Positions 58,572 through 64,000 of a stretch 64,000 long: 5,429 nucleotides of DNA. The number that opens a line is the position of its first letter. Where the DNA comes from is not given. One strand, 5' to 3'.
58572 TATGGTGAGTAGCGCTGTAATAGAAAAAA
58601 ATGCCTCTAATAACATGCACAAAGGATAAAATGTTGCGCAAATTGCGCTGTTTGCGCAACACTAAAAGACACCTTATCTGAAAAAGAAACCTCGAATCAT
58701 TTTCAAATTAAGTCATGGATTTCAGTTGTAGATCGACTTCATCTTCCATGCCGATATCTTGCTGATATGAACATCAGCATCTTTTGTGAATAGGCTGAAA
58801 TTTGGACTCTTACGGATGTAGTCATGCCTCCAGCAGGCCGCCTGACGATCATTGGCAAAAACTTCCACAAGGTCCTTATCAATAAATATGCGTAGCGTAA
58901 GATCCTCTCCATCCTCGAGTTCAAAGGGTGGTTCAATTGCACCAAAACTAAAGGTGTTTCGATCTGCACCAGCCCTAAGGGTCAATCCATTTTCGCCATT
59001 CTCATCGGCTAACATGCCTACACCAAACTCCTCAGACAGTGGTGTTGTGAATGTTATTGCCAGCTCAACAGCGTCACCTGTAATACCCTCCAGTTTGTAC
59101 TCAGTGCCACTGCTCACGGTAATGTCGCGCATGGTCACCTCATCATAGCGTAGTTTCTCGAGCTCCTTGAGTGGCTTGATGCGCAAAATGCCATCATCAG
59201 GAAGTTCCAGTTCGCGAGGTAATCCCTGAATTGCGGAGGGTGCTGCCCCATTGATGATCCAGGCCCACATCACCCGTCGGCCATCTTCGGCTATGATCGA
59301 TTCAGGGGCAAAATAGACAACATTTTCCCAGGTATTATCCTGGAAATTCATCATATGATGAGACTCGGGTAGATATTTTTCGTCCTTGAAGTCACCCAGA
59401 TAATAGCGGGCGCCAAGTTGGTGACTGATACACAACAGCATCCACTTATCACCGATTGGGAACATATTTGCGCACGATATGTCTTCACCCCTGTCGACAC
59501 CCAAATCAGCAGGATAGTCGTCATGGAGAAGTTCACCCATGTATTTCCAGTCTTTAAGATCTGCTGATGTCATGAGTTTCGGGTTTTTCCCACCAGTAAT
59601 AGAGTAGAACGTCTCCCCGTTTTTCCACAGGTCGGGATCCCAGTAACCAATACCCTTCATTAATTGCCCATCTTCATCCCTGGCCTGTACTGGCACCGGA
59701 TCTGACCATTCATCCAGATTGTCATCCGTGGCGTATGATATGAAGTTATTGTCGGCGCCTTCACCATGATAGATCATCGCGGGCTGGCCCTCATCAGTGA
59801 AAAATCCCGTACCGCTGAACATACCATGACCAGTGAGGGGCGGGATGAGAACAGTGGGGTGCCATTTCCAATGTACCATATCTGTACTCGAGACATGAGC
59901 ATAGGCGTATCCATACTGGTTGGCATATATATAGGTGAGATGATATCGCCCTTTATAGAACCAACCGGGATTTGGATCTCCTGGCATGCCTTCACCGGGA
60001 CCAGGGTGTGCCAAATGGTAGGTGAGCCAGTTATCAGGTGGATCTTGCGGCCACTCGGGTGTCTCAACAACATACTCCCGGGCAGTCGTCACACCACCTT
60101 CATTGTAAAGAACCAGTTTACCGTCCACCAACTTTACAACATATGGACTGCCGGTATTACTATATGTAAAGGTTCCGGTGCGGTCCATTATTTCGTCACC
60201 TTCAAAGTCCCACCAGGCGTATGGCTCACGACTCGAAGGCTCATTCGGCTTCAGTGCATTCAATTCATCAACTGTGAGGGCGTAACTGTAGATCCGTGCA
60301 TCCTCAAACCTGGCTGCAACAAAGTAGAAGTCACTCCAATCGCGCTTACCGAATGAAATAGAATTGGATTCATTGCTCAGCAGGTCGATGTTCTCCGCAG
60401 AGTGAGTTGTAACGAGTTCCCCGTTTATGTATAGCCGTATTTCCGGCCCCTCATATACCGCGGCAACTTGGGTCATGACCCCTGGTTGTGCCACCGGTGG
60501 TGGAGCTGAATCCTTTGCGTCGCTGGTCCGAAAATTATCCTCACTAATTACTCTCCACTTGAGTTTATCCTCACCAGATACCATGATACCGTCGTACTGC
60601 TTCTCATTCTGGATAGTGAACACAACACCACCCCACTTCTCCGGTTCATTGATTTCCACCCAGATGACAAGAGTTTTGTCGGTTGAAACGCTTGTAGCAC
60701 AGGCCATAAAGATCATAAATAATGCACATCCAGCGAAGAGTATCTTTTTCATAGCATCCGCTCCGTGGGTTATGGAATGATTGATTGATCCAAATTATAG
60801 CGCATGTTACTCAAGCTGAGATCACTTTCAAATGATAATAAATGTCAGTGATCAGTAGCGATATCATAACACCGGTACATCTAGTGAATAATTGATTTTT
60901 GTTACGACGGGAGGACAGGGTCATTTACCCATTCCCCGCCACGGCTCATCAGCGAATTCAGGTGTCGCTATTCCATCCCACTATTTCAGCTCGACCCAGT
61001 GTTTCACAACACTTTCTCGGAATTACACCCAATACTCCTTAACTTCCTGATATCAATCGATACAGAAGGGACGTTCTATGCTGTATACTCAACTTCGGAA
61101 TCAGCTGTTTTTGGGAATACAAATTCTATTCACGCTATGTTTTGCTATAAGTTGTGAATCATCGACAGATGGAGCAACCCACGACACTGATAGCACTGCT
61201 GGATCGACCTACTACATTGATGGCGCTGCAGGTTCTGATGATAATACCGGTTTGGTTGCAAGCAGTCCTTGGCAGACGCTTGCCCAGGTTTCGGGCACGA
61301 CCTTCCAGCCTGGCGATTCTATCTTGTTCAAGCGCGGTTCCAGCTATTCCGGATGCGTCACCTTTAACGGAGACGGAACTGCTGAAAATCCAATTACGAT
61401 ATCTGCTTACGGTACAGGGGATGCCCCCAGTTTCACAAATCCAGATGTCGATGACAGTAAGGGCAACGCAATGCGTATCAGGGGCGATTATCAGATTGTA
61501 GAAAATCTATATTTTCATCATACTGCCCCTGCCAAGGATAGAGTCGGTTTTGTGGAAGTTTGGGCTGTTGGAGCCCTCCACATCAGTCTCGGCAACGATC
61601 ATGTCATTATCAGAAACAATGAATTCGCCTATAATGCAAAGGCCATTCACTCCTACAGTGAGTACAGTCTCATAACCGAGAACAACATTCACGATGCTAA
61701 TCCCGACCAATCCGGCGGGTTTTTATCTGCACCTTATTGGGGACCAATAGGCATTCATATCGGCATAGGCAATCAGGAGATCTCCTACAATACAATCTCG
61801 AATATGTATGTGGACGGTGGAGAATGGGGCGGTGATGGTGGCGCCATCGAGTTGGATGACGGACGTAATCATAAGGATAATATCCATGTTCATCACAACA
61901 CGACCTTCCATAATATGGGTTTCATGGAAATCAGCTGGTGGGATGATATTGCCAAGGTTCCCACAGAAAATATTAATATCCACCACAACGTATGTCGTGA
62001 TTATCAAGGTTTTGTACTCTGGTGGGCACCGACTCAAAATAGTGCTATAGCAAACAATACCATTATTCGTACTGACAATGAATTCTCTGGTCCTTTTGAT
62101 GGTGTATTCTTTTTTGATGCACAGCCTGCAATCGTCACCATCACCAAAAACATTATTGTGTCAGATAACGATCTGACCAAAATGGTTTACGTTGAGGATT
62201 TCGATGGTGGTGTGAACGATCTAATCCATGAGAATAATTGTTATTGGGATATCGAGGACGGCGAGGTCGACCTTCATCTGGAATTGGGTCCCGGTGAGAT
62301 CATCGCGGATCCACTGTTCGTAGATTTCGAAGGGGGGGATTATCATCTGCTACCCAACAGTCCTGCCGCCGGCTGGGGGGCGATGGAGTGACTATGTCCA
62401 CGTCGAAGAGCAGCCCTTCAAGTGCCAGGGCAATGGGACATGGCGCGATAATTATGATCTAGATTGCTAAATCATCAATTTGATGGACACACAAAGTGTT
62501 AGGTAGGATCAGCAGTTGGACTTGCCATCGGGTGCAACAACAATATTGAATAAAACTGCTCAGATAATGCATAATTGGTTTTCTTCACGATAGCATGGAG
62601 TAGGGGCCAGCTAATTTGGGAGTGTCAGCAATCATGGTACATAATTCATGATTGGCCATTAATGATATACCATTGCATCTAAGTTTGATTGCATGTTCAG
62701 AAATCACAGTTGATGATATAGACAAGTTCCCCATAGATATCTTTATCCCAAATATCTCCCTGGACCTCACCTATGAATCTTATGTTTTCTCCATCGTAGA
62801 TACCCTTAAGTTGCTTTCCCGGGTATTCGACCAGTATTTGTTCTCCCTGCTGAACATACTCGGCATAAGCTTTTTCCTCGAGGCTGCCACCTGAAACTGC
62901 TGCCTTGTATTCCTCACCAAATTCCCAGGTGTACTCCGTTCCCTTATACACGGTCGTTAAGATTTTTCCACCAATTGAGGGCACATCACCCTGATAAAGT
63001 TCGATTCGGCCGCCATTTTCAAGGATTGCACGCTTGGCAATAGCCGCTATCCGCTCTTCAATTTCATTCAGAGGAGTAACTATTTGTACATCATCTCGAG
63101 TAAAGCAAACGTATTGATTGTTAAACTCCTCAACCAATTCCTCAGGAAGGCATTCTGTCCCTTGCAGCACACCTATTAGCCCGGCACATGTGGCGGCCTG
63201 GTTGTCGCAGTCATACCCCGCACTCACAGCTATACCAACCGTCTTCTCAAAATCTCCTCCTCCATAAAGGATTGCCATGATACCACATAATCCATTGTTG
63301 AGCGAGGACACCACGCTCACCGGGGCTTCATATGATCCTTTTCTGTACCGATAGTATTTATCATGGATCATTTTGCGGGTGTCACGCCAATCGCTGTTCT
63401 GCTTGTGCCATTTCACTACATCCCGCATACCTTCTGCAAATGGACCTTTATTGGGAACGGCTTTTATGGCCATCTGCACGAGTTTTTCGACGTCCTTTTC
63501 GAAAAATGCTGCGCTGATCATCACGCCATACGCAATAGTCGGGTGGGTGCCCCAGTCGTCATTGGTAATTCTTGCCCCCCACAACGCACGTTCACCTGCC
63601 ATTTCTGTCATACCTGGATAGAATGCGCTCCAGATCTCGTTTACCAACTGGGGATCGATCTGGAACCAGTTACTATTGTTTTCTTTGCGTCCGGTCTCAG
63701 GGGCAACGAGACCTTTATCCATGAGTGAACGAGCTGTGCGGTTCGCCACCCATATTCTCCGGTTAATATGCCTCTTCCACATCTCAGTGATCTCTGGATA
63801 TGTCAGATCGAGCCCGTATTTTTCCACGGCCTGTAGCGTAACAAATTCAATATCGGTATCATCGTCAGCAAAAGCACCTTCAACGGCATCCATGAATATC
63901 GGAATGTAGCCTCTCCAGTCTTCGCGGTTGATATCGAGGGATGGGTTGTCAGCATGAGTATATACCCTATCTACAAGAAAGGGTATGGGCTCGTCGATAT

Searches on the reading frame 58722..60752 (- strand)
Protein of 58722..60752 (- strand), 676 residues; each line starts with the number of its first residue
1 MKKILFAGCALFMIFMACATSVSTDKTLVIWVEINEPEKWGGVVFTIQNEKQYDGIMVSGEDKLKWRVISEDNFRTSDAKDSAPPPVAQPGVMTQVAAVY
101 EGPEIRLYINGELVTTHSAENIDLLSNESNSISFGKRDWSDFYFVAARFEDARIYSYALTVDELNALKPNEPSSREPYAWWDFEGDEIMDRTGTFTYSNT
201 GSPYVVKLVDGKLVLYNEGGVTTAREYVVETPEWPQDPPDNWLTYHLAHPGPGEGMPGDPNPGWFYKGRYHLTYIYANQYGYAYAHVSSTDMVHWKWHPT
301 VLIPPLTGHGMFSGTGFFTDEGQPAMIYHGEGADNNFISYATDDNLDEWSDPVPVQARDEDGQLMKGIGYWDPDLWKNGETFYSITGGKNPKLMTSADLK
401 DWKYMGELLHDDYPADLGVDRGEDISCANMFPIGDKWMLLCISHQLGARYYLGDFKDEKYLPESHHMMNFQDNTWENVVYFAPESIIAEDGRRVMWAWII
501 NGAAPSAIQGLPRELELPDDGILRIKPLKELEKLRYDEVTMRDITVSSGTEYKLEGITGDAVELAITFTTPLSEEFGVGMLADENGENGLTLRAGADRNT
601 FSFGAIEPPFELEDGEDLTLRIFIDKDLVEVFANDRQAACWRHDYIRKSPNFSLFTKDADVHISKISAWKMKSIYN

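Call 5: search_protein_families(library=pfam, proteins=[window:58722-60752:-], max_evalue=0.01)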
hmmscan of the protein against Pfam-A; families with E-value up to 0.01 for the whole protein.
window:58722-60752:- (676 aa): 4 families
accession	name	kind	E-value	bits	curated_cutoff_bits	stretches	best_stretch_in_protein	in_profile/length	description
PF00251.26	Glyco_hydro_32N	-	2.7e-24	86.8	22.1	1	251-521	3-301/307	Glycosyl hydrolases family 32 N-terminal domain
PF13385.13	Laminin_G_3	-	3e-16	60.4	27.6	1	23-164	16-150/151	Concanavalin A-like lectin/glucanases superfamily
PF08244.19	Glyco_hydro_32C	-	4.1e-11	43.6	21.9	1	530-670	1-158/158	Glycosyl hydrolases family 32 C terminal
PF22925.3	TS_C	-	0.00093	19.3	27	1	23-133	66-173/202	Trans-sialidase, C-terminal domain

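Call 86: search_protein_families(library=ncbifam, proteins=[window:58722-60752:-], max_evalue=1)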
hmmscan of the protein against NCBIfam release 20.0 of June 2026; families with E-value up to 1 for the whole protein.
window:58722-60752:- (676 aa): 2 families
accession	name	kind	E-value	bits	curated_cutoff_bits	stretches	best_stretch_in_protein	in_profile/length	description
TIGR01322.1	scrB_fam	subfamily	2.5e-29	102.3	356.4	1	249-636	18-436/447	sucrose-6-phosphate hydrolase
NF041092.1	beta-fruc_BfrA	equivalog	7.8e-23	80.9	900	1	253-643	11-405/433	beta-fructosidase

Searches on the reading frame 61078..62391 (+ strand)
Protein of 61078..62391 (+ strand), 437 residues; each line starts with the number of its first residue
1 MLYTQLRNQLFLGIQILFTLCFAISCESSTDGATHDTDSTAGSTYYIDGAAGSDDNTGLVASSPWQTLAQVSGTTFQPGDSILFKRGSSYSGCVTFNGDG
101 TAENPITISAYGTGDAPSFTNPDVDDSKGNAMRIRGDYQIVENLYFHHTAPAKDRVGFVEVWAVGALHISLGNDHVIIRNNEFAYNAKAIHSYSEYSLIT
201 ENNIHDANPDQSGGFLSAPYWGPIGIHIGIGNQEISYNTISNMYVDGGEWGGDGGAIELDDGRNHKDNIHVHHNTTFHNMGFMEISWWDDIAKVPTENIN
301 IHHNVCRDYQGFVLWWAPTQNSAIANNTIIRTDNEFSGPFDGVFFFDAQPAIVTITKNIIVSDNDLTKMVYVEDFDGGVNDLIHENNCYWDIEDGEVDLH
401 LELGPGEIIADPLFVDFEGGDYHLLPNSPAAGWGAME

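Call 5: search_protein_families(library=pfam, proteins=[window:61078-62391:+], max_evalue=0.01)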
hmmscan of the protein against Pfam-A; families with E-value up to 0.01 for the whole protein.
window:61078-62391:+ (437 aa): 2 families
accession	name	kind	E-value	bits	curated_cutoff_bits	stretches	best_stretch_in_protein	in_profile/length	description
PF17161.10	DUF5123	-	9.8e-06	27.1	35.1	1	324-431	3-105/113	Domain of unknown function (DUF5123)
PF14592.12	Chondroitinas_B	-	0.0002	20.9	24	1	76-336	14-255/426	Chondroitinase B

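Call 65: search_solved_structures(query=window:61078-62391:+, max_evalue=10, show_alignments=1)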
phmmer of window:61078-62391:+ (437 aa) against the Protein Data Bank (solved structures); distinct sequences matched with E-value up to 10: 6.
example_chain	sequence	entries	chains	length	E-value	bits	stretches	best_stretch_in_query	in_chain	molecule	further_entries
7v6m_A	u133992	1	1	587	8.9e-14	54.6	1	37-119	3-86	Fibronectin type III domain-containing protein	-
7v6i_A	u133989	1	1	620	2.6e-12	49.7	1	34-113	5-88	Lacto-N-biosidase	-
5gqc_A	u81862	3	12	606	7.9e-11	44.8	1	27-116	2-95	Lacto-N-biosidase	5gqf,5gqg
6kqs_A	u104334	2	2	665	2.1e-08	36.9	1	36-119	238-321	lacto-N-biosidase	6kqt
7o84_A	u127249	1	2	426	0.00033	23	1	70-118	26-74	Alginate lyase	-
7o7a_A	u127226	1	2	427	0.00033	23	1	70-118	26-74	Aliginate lyase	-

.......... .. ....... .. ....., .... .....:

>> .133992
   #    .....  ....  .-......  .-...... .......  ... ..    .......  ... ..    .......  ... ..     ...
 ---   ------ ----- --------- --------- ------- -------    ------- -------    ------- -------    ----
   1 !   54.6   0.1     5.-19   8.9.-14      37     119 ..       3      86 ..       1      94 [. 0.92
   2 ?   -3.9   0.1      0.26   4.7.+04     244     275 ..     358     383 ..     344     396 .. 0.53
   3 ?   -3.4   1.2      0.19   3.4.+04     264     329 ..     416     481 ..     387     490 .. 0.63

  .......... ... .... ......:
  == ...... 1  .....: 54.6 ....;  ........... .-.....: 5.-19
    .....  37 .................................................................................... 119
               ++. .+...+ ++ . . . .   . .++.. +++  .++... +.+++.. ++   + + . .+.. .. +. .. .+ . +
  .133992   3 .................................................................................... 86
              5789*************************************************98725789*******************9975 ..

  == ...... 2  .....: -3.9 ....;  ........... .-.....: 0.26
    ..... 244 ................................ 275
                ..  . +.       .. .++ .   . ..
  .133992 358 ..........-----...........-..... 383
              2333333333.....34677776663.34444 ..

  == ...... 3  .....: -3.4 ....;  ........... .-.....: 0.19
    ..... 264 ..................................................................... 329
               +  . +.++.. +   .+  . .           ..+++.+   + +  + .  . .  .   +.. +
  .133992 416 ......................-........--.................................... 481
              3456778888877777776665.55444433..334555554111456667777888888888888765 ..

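Call 66: find_encoding_contigs(protein=window:61078-62391:+, flank=10000, max_places=2)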
Protein window:61078-62391:+ (437 aa): 6 contigs read that carry it; 2 places shown.
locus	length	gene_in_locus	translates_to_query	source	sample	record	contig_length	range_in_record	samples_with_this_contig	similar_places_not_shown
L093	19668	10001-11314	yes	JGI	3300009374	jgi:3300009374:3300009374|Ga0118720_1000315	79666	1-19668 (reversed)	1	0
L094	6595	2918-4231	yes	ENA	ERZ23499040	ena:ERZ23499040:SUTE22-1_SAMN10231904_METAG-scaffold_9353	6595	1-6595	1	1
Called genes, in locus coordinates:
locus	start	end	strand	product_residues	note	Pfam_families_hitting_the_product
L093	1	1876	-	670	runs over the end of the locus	-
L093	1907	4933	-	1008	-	PF13620:CarboxypepD_reg, PF13715:CarbopepD_reg_2, PF07715:Plug (weak)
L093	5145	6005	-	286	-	PF02018:CBM_4_9 (weak), PF18962:Por_Secre_tail (weak), PF13860:FlgD_ig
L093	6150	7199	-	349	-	PF00356:LacI, PF00532:Peripla_BP_1, PF13407:Peripla_BP_4, PF13377:Peripla_BP_3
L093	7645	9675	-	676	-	PF13385:Laminin_G_3, PF00251:Glyco_hydro_32N, PF08244:Glyco_hydro_32C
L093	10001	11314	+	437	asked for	PF13229:Beta_helix (faint)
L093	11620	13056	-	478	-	PF03747:ADP_ribosyl_GH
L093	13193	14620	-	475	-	-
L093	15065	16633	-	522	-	PF00884:Sulfatase, PF01663:Phosphodiest (faint), PF16347:SGSH_C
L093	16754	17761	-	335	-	PF11751:PorP_SprF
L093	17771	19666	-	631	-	?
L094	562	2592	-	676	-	PF13385:Laminin_G_3, PF00251:Glyco_hydro_32N, PF08244:Glyco_hydro_32C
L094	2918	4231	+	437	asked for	PF13229:Beta_helix (faint)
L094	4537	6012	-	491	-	PF03747:ADP_ribosyl_GH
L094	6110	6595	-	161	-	?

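Call 86: search_protein_families(library=ncbifam, proteins=[window:61078-62391:+], max_evalue=1)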
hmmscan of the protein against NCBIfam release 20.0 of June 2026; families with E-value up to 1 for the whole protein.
window:61078-62391:+ (437 aa): 2 families
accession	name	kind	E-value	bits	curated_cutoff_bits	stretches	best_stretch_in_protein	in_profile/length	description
NF047897.1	LctobiosidLnbX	equivalog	8.6e-15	53.7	2500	1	19-115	19-120/1498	lacto-N-biosidase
NF050142.1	PG1828_fam_lipo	equivalog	0.1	13.3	50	1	10-52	4-46/59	PG1828 family lipoprotein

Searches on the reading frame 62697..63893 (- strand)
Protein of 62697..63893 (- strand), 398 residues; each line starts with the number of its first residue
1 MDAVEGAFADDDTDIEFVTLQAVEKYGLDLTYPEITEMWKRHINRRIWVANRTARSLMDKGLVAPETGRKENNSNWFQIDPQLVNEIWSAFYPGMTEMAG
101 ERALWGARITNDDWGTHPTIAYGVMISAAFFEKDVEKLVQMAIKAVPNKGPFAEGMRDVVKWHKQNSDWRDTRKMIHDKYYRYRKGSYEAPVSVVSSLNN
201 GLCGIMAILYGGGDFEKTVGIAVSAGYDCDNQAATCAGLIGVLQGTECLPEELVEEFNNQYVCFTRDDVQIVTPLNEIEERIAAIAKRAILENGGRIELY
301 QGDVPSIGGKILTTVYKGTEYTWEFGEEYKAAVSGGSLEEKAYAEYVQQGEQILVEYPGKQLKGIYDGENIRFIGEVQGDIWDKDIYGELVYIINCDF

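Call 4: search_protein_families(library=pfam, proteins=[window:62697-63893:-], max_evalue=0.01)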
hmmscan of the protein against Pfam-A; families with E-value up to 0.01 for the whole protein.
window:62697-63893:- (398 aa): 1 family
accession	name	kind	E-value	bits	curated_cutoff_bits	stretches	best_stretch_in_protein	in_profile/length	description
PF03747.19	ADP_ribosyl_GH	-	4.4e-27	95.9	26.2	1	10-252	49-287/287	ADP-ribosylglycohydrolase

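Call 6: search_protein_families(library=ncbifam, proteins=[window:62697-63893:-], max_evalue=0.001)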
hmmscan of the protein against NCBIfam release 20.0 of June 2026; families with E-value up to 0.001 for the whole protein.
window:62697-63893:- (398 aa): 0 families
